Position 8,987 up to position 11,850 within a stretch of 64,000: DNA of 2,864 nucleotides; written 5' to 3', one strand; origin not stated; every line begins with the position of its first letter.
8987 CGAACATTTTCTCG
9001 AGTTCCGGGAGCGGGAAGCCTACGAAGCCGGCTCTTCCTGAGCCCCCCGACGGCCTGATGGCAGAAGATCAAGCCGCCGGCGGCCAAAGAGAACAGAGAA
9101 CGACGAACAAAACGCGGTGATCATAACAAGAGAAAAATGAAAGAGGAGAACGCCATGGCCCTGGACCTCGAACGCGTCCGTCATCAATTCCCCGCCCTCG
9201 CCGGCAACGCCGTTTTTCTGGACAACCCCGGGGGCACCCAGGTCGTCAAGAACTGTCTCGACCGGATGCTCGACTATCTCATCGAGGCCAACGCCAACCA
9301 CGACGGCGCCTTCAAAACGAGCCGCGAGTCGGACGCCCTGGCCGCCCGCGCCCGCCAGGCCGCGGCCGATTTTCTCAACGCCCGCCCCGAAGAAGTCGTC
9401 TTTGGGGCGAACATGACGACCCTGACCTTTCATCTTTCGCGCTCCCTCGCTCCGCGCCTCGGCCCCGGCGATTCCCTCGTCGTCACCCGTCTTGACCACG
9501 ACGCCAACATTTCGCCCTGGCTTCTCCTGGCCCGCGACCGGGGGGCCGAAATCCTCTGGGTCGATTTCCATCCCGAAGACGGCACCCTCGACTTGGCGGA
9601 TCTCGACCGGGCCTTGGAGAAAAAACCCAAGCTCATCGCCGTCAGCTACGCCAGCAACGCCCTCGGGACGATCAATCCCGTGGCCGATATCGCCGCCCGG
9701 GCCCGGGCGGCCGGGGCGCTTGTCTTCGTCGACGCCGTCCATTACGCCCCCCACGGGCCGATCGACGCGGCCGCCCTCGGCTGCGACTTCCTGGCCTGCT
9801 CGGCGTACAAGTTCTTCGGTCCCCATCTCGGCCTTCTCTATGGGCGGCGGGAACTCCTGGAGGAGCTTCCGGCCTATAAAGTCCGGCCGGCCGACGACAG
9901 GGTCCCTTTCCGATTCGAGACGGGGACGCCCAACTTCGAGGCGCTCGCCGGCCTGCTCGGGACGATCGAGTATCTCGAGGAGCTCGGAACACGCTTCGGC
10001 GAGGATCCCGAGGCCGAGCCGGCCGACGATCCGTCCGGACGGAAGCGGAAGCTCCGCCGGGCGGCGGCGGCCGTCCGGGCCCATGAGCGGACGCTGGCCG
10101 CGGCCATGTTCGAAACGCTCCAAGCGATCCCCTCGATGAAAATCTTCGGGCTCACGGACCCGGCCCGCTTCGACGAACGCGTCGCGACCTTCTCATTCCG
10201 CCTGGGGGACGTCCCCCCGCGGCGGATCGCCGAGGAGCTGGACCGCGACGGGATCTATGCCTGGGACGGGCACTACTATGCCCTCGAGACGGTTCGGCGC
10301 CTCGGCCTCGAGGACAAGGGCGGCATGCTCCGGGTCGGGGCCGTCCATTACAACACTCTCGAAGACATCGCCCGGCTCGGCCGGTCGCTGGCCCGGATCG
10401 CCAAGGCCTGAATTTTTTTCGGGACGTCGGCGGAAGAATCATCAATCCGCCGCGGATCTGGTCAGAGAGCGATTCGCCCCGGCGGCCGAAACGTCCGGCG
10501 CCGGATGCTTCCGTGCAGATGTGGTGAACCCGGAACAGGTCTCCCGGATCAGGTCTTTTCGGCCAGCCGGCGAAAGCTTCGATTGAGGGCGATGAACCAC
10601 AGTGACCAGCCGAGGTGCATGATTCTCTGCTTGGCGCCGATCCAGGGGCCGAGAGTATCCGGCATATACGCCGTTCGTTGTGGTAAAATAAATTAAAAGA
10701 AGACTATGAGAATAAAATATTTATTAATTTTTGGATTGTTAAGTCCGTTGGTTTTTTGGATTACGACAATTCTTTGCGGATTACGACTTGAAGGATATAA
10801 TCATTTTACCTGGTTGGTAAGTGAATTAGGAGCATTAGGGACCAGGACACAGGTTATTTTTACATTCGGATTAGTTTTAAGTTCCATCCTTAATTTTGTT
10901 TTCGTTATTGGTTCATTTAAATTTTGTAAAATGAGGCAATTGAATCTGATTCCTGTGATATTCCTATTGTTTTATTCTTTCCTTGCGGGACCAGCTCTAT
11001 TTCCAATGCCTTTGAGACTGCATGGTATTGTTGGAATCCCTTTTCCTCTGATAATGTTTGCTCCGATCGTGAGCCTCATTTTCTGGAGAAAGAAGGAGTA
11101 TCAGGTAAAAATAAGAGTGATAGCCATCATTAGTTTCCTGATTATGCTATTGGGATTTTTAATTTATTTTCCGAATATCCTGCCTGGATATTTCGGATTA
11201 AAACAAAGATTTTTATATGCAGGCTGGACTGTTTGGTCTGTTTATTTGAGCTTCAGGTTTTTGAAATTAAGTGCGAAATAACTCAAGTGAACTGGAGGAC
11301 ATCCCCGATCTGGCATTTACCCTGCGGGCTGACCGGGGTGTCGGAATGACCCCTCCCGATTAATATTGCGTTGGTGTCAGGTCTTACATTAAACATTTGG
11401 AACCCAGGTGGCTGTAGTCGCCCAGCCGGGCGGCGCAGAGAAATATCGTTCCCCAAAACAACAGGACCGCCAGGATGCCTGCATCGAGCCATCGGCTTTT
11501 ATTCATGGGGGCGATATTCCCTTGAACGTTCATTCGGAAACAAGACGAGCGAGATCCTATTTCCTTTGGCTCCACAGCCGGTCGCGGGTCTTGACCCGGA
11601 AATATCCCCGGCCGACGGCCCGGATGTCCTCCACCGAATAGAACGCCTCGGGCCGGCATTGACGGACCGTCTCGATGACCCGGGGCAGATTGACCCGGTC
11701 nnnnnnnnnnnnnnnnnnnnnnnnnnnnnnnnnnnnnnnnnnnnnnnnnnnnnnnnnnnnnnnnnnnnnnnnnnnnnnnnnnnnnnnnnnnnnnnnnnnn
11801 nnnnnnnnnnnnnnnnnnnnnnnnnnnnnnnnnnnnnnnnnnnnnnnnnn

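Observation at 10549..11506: A native DUF998 gene is split by a low-GC cassette carrying a complete, oppositely oriented DUF998 xenologue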

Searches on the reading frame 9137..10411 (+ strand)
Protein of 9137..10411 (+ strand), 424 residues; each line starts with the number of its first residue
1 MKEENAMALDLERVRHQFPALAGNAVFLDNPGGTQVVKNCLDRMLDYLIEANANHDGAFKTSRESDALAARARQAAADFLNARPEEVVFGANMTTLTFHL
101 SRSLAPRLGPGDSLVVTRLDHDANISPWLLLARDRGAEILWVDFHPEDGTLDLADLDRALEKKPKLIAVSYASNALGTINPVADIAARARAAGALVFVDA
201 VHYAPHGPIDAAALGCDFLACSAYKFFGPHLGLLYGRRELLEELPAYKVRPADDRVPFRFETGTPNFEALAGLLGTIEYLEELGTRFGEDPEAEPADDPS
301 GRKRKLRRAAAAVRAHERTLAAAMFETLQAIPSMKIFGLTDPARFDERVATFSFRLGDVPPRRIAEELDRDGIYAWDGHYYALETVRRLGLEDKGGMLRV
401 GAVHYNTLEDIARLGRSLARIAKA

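Call 10: find_related_loci(query=window:9137-10411:+, collection=genome_contigs, flank=6000)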
Query window:9137-10411:+ (424 aa) in genome_contigs; peptide patterns used: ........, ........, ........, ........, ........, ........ (x = any residue, [..] = any of these).
599 stretches matched a pattern (row limit reached: there are more); 587 encode a relative of the query (tblastn E <= 1e-3); the best 80 are kept; 80 distinct loci.
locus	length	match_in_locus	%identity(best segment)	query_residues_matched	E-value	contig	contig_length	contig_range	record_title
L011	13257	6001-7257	63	7-423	4e-176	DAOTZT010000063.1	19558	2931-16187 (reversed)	MAG TPA_asm: Anaerolineales bacterium isolate H6_556 k131_2018267, whole genome shotgun sequence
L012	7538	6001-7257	61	7-424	2e-172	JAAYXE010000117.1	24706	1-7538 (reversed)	MAG: Chloroflexota bacterium isolate AS02xzSISU_56 29845_AS02, whole genome shotgun sequence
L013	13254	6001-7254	63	7-424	3e-171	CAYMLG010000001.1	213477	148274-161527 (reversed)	MAG TPA_asm: uncultured Anaerolineaceae bacterium isolate binchicken_co350_84 genome assembly, contig: NODE_44_length_21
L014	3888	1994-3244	61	7-422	1e-173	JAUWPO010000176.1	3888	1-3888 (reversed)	MAG: Chloroflexota bacterium isolate CSMAG_2478 CSMAG_2478_k141_26657_length_3888_cov_39.5193, whole genome shotgun sequ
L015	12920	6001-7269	58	1-421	4e-166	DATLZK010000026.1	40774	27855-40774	MAG TPA_asm: Anaerolineales bacterium isolate SMAG_U13296 k141_325801, whole genome shotgun sequence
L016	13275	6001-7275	59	5-422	5e-165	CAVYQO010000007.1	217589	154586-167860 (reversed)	MAG: uncultured Chloroflexia bacterium isolate MFD04716.bin.2.130 genome assembly, contig: contig_14520, whole genome sh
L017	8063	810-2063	59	6-421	6e-165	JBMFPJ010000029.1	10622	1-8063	MAG: Anaerolineae bacterium isolate KM4338-60 NODE_3464_length_10622_cov_3.983250, whole genome shotgun sequence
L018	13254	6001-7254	57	7-422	3e-164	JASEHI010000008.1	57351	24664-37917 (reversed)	MAG: Anaerolineales bacterium isolate Yes70-19 NODE_8_length_57351_cov_38.791469, whole genome shotgun sequence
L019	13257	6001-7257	60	9-424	5e-164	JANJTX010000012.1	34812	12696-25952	MAG: Anaerolineales bacterium isolate RX2_metabat.bin.65 RX2_k141_633020, whole genome shotgun sequence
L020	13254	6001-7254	60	7-423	6e-164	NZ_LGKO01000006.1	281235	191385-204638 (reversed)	Thermanaerothrix daxensis strain GNS-1 contig_4, whole genome shotgun sequence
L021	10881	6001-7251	59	7-423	1e-163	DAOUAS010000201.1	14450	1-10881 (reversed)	MAG TPA_asm: Anaerolineales bacterium isolate H66_681 k113_284657, whole genome shotgun sequence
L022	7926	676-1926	59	7-421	1e-163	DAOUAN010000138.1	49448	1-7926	MAG TPA_asm: Anaerolineales bacterium isolate H64_669 k137_150128, whole genome shotgun sequence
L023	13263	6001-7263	59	7-424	3e-163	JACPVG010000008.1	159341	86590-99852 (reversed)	MAG: Chloroflexi bacterium isolate NC_groundwater_778_Ag_S2p5_63_23 JBCH_GD18_4_SO25_S179_scaffold_124749, whole genome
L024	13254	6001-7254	59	7-422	2e-162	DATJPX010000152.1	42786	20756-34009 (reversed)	MAG TPA_asm: Anaerolineales bacterium isolate SMAG_U14924 k141_1909194, whole genome shotgun sequence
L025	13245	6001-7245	57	6-418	5e-162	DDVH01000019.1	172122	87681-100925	MAG TPA_asm: Anaerolineales bacterium UBA2317 UBA2317_contig_450, whole genome shotgun sequence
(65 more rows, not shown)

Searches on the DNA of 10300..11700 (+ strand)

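Call 29: search_rna_families(source=window, start=10300, end=11700, threshold=evalue, max_evalue=1)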
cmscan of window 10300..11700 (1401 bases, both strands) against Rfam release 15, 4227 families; matches with E-value up to 1: 0.
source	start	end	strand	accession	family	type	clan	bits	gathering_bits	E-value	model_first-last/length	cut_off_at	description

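Call 51: search_dna_similar(query=window:10673-11400:+, collection=plasmids, mode=distant, max_rows=10)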
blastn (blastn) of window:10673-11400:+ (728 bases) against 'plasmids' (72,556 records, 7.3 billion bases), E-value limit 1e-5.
No match.

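Call 52: search_dna_similar(query=window:10673-11400:+, collection=phages, mode=distant, max_rows=10)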
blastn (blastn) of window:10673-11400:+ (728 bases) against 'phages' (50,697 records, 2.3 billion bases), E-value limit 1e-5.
No match.

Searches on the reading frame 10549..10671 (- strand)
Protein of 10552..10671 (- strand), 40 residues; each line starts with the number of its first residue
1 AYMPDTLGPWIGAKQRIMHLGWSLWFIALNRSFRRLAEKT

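Call 4: search_protein_families(library=pfam, proteins=[window:10549-10665:-], max_evalue=10)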
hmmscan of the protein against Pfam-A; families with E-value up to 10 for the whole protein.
window:10549-10665:- (38 aa): 0 families

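Call 45: search_protein_representatives(protein=window:10552-10671:-)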
Query: 40 residues. Proteins with E-value up to 0.001 (for the whole library): 7; up to 1e-10: 0; up to 1e-30: 0. The best 7 are listed.
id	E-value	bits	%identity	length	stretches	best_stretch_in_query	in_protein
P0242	5.6e-08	47.3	61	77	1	1-38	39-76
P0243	1.3e-07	46.2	62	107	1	2-35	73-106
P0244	3.2e-06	41.9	50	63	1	1-40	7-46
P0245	3.8e-05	38.6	53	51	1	1-38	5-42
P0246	7.7e-05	37.6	50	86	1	1-36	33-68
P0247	1.6e-04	36.7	50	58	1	1-36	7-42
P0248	3.0e-04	35.9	51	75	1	1-37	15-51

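Call 47: list_cluster_members(proteins=[P0242, P0243, P0246])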
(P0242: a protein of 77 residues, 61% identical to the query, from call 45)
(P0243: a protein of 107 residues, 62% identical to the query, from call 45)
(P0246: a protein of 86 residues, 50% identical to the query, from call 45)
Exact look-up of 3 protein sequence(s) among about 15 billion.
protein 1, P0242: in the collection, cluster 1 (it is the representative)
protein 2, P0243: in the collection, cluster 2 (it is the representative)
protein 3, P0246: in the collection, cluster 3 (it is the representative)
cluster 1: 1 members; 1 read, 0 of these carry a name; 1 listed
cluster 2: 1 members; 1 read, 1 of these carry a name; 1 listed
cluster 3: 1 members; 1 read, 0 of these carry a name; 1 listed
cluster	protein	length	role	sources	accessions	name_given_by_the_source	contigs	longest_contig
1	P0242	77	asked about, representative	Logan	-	-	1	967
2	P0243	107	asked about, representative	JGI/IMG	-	hypothetical protein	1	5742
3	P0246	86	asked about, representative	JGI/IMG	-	-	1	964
